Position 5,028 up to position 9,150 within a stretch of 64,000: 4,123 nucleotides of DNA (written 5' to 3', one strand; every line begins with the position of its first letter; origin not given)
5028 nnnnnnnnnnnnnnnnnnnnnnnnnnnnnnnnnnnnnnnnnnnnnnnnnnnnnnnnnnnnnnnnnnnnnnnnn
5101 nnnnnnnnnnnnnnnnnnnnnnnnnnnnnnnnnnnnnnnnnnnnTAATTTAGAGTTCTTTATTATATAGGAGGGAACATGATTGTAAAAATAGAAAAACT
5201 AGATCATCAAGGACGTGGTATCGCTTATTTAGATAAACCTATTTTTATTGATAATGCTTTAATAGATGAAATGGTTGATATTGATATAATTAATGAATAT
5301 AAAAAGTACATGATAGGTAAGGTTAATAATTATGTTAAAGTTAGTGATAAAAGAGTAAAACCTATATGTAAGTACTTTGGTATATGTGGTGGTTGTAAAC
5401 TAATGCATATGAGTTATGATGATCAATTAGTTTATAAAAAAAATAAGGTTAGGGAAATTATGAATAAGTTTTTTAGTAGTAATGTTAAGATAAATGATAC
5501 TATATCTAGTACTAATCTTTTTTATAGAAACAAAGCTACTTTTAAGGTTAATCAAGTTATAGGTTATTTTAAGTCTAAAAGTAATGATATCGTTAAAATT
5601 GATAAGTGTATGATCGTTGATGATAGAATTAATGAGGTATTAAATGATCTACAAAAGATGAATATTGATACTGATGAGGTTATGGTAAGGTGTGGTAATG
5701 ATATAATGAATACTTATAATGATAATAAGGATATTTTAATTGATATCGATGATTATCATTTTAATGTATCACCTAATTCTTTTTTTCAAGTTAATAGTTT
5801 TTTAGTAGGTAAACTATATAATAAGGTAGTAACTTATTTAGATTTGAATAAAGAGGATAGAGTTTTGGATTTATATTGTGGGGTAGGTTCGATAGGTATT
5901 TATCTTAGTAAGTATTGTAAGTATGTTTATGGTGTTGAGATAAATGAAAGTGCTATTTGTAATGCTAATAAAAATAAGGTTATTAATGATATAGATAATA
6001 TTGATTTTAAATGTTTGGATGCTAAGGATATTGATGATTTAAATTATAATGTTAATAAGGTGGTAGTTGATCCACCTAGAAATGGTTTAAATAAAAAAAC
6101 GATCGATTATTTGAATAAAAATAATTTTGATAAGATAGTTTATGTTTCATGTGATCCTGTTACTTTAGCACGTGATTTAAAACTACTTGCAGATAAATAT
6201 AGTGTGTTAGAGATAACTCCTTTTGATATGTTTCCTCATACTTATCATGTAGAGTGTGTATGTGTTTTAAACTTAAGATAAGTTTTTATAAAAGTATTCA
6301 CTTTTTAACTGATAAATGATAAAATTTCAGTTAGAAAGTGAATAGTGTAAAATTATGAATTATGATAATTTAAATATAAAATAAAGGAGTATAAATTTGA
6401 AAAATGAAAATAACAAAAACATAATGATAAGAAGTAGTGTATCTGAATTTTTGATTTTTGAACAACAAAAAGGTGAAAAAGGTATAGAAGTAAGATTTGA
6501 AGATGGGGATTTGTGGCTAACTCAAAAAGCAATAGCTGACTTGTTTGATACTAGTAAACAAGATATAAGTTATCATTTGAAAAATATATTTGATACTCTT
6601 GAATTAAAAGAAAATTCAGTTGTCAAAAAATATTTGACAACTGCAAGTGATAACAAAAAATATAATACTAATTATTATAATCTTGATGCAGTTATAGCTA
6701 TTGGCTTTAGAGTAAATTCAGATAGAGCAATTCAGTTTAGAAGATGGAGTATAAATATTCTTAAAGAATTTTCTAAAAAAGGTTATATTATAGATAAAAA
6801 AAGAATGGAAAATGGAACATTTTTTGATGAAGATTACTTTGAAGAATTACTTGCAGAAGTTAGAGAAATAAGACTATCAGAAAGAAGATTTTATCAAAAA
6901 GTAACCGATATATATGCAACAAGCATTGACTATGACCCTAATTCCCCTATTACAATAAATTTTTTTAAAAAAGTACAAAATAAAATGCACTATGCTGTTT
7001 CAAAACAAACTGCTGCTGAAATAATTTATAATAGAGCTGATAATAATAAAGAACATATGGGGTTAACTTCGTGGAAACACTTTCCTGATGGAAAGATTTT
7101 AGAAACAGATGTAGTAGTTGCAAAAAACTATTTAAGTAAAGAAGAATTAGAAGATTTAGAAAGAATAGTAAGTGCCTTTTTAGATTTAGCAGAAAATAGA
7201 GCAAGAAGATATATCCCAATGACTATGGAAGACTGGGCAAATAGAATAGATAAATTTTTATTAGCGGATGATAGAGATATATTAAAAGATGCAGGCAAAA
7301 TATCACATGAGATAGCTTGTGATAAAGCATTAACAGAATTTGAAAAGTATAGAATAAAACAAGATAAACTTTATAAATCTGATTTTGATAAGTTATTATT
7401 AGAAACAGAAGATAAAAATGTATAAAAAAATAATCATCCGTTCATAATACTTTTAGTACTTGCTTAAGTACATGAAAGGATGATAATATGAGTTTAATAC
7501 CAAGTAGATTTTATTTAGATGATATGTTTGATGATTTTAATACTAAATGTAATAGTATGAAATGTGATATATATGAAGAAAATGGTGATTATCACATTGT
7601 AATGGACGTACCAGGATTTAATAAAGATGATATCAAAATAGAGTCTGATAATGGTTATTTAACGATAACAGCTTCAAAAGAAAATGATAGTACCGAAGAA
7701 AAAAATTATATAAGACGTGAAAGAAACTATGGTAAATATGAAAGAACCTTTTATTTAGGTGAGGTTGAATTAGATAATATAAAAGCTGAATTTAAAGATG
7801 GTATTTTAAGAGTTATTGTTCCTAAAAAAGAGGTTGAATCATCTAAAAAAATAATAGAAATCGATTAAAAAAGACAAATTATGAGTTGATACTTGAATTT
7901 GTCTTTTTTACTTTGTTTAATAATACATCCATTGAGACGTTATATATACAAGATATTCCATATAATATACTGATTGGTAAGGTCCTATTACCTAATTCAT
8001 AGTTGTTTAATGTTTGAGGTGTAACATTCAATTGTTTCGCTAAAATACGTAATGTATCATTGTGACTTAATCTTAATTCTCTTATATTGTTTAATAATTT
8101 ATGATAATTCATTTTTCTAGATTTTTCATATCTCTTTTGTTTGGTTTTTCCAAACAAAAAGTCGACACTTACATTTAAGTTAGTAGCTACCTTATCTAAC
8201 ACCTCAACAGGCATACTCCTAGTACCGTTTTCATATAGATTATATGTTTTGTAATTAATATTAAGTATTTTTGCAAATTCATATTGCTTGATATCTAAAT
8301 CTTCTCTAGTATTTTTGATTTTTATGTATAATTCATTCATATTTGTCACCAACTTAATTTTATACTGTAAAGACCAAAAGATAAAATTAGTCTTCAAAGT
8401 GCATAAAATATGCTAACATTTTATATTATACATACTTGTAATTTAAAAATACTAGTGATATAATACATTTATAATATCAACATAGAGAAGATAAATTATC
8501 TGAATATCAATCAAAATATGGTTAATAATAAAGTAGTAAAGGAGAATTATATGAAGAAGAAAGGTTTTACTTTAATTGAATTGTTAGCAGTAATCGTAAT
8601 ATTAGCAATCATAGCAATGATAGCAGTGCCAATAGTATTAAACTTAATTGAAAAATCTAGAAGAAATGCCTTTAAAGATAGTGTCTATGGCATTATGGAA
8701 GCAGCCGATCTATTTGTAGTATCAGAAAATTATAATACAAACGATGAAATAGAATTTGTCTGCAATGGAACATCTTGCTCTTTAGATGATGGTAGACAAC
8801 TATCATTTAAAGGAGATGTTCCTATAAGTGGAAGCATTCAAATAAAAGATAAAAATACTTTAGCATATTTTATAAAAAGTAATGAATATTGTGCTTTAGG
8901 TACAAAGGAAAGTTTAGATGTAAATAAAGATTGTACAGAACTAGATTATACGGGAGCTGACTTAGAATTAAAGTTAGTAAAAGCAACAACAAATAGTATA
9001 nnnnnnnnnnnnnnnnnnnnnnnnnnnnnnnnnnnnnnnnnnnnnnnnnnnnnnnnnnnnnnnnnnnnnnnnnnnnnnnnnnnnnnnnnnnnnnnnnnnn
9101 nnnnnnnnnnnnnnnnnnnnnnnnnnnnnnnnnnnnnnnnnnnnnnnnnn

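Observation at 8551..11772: Type IV pilin scaffold fused to a DGR-type variable CLec-like domain (modular pilin adhesin)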

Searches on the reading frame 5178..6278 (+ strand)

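Call 5: search_protein_families(library=pfam, proteins=[window:5178-6278:+], max_evalue=0.01)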
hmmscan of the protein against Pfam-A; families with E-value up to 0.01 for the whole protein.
window:5178-6278:+ (367 aa): 13 families
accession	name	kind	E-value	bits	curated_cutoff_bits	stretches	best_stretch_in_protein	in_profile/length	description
PF05958.17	tRNA_U5-meth_tr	-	2.1e-33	116.3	23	1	188-364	165-354/357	tRNA (Uracil-5-)-methyltransferase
PF13847.12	Methyltransf_31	-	1e-07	32.2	27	1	224-294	2-77/145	Methyltransferase domain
PF05175.20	MTS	-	2.3e-07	31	23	1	218-300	24-107/170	Methyltransferase small domain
PF03602.21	Cons_hypoth95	-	4.3e-06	27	24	1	225-316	41-140/182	Conserved hypothetical protein 95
PF01938.26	TRAM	-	5.7e-06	26.5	21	1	3-49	10-60/61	TRAM domain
PF02475.24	TRM5-TYW2_MTfase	-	7.6e-06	26.4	28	1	224-301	35-114/164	TRM5/TYW2 methyltransferase domain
PF13649.12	Methyltransf_25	-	8.5e-06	26.8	27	1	229-291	1-64/97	Methyltransferase domain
PF09445.16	Methyltransf_15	-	3.1e-05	24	22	1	228-318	3-93/165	RNA cap guanine-N2 methyltransferase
PF08241.18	Methyltransf_11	-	0.0006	20.8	21.2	1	230-285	1-54/95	Methyltransferase domain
PF03848.20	TehB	-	0.00067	19.6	20.4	1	200-285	6-90/193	Tellurite resistance protein TehB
PF00398.26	RrnaAD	-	0.0007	19.2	24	1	212-258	17-63/263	Ribosomal RNA adenine dimethylase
PF08123.19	DOT1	-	0.00082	19.4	23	1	212-268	29-87/205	Histone methylation protein DOT1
PF01135.25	PCMT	-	0.0083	16.4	20.3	0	214-281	62-132/210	Protein-L-isoaspartate(D-aspartate) O-methyltransferase (PCMT)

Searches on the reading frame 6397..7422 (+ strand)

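Call 5: search_protein_families(library=pfam, proteins=[window:6397-7422:+], max_evalue=0.01)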
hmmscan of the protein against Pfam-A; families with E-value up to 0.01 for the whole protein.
window:6397-7422:+ (342 aa): 3 families
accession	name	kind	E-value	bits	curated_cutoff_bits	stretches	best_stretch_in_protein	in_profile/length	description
PF13310.11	Virulence_RhuM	-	2.1e-104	348.7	33.7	1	74-324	1-249/252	Virulence protein RhuM family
PF13545.12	HTH_Crp_2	-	0.00035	20.9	27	0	255-284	1-32/70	Crp-like helix-turn-helix domain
PF02498.22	Bro-N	-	0.0043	18.1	25.6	1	35-120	8-92/96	BRO family, N-terminal domain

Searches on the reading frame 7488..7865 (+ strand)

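Call 5: search_protein_families(library=pfam, proteins=[window:7488-7865:+], max_evalue=0.01)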
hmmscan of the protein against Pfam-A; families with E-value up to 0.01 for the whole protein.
window:7488-7865:+ (126 aa): 3 families
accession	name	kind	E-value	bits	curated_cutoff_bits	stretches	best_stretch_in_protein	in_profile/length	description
PF00011.27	HSP20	-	5.7e-24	84.6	20.8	1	27-125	1-101/102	Hsp20/alpha crystallin family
PF20843.4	Rax2_3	-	0.00099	19.7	27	1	30-97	62-127/161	Rax2 third domain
PF17886.7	ArsA_HSP20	-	0.0031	17.5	22.5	0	32-109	1-61/63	HSP20-like domain found in ArsA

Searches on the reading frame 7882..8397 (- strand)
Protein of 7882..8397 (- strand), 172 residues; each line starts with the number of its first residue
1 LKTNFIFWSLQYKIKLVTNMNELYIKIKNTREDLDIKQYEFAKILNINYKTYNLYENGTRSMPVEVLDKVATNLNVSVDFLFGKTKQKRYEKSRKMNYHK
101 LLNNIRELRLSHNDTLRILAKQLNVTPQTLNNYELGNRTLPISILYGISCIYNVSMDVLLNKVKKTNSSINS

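Call 5: search_protein_families(library=pfam, proteins=[window:7882-8397:-], max_evalue=0.01)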
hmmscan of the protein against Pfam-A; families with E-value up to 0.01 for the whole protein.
window:7882-8397:- (172 aa): 5 families
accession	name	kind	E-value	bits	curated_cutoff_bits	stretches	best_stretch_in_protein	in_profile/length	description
PF01381.28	HTH_3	-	3.7e-21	75.3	23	2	105-159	1-55/55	Helix-turn-helix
PF12844.13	HTH_19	-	4e-11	43.1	30.2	2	104-163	3-62/64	Helix-turn-helix domain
PF13443.12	HTH_26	-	1.4e-08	35.3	22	1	26-78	1-54/63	Cro/C1-type HTH DNA-binding domain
PF13560.12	HTH_31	-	6.2e-05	23.7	27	0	106-141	7-42/64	Helix-turn-helix domain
PF15731.11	MqsA_antitoxin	-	0.0051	17.4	30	0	25-67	72-114/131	Antitoxin component of bacterial toxin-antitoxin system, MqsA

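Call 56: search_protein_families(library=ncbifam, proteins=[window:7882-8397:-], max_evalue=0.01)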
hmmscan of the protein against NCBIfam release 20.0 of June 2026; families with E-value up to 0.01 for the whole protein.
window:7882-8397:- (172 aa): 11 families
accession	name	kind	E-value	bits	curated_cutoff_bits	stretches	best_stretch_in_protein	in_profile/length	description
NF041951.1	phage_RstR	subfamily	2.5e-19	69.5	80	2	26-99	6-79/108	RstR family transcriptional repressor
NF047948.1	male_kill_WMK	equivalog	5.9e-16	58.8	300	2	91-165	154-227/300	WO male-killing family protein Wmk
NF041575.1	antitoxPezA_Strep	equivalog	4.8e-11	42.9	290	1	26-86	5-65/158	type II toxin-antitoxin system antitoxin PezA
TIGR03830.1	CxxCG_CxxCG_HTH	subfamily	4.9e-08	32.8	61.8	1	25-64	66-107/127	type II TA system antitoxin MqsA family protein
NF052239.1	antitox_spr1629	equivalog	1.1e-06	28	335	1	103-165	5-67/377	spr1629 family repressor/antitoxin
NF006015.0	PRK08154.1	subfamily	3.2e-06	26.5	204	1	87-167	17-97/314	anaerobic benzoate catabolism transcriptional regulator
NF003162.0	PRK04140.1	equivalog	4.5e-06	25.9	263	0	26-76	130-180/317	transcriptional regulator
NF038139.1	Reg_Aceta_RamB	equivalog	7.2e-06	24.9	700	0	26-81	6-61/465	acetate metabolism transcriptional regulator RamB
NF040522.1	VC1465_fam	subfamily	3.2e-05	24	70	0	27-65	1-39/111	VC1465 family Xer recombination activation factor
NF007271.0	PRK09726.1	equivalog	0.00023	21.1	79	0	99-158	11-70/88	type II toxin-antitoxin system antitoxin HipB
TIGR02607.1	antidote_HigA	equivalog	0.0092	15.8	47.7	0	32-80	17-65/81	HigA family addiction module antitoxin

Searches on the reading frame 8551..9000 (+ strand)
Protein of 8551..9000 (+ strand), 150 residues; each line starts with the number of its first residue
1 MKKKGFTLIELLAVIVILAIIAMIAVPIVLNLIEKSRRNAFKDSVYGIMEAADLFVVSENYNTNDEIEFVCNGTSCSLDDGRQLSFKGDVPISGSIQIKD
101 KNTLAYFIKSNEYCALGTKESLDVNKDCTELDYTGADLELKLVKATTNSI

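Call 67: predict_structure(alignment_id=A3)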
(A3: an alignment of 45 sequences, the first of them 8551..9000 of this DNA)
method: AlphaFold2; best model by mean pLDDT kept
length: 150 residues; sequences in the alignment: 45
mean_pLDDT: 83.7   pTM: 0.69
mean pLDDT of the five models: 83.7, 83.5, 83.4, 83.2, 82.8
residues with pLDDT >= 90: 76; 70-90: 50; 50-70: 17; < 50: 7
segments of 3 or more residues with pLDDT < 50: 137-140
pLDDT, mean of each block of 10 residues (from residue 1): 73 94 92 91 93 86 81 92 87 91 90 91 88 57 51
secondary structure, 60 per line:
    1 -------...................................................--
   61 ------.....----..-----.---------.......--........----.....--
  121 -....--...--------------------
elements in order: H8-58 E67-71 E93-99 E102-109 E114-118 E122-125
